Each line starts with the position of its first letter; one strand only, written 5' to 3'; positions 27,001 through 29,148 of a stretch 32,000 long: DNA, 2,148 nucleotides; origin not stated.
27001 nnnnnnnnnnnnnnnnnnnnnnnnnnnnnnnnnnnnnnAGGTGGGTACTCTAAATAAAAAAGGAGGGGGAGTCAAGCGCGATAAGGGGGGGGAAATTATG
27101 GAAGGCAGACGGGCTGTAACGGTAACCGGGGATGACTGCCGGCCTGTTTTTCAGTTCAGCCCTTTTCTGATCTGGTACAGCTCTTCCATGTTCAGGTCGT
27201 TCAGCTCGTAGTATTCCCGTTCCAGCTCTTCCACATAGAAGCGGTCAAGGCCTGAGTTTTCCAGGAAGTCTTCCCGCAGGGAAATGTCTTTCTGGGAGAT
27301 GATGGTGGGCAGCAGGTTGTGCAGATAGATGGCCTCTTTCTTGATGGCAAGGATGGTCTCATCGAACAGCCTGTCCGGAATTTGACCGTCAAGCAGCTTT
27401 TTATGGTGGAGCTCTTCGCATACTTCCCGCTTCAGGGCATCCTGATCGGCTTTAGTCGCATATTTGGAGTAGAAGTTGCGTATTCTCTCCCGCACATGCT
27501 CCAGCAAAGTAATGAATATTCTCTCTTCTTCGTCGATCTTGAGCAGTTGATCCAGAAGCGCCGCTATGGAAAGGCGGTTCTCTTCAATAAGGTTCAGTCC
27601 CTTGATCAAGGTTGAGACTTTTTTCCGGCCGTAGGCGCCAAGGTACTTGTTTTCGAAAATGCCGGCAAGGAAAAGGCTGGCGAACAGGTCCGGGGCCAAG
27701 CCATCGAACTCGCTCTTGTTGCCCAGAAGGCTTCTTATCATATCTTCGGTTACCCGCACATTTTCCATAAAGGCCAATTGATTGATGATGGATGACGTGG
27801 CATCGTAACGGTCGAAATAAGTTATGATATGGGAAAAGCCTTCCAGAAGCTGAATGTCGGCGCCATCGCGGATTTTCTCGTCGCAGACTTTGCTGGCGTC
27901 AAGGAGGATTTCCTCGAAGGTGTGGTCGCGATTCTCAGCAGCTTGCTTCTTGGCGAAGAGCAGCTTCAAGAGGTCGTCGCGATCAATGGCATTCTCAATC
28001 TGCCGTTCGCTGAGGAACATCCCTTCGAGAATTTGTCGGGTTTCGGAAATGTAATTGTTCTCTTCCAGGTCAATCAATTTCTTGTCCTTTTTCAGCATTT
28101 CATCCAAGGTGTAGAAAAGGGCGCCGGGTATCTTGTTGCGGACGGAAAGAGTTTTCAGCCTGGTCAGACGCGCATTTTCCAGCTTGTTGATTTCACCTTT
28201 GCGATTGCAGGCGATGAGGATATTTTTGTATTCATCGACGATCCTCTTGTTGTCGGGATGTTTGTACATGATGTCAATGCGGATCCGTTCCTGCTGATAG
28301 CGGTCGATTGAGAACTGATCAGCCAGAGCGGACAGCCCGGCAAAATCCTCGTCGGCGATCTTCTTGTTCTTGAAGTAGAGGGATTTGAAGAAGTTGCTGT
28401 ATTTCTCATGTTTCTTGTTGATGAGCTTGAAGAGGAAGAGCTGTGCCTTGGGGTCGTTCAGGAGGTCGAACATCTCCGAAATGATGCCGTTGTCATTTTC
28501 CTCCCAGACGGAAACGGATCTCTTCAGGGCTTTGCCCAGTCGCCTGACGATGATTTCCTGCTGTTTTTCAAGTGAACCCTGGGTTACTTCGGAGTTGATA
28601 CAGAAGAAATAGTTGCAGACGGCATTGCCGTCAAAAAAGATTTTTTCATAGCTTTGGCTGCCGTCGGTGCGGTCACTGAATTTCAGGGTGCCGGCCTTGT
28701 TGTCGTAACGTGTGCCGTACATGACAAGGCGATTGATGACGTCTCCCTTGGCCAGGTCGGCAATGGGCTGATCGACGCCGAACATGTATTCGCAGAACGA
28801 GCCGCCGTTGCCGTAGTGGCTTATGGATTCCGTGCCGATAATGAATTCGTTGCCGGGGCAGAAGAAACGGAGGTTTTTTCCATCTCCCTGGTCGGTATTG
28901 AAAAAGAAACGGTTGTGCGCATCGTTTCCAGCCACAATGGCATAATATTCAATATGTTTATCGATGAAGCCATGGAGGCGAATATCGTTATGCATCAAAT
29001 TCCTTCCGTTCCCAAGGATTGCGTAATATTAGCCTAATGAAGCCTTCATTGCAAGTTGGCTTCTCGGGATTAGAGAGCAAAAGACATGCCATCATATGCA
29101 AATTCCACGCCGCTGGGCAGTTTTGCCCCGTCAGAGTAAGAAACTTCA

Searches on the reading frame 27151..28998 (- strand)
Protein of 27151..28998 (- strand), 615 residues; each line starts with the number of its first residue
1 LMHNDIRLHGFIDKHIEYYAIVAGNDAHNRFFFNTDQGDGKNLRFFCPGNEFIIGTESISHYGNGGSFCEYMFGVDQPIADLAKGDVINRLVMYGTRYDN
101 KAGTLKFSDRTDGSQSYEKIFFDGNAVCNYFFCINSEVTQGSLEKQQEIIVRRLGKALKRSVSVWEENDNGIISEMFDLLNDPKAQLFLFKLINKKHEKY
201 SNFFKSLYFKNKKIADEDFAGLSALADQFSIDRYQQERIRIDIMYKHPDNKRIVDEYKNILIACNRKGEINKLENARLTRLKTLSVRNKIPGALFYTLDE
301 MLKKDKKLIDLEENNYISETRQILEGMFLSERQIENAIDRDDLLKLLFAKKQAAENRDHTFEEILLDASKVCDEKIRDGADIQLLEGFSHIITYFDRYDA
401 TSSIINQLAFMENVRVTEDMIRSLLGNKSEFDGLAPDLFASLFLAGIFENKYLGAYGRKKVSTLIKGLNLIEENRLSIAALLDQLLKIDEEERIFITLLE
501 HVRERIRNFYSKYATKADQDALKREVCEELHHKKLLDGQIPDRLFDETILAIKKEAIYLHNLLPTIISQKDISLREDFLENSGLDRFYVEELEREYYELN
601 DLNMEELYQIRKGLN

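Call 61: search_protein_families(library=ncbifam, proteins=[window:27151-28998:-], max_evalue=0.00001)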
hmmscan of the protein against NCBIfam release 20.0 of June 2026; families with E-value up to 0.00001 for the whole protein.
window:27151-28998:- (615 aa): 1 family
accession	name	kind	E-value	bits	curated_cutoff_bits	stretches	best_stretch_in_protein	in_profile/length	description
TIGR04442.1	TIGR04442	hypoth_equivalog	0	1053.2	150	1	4-612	1-608/608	TIGR04442 family protein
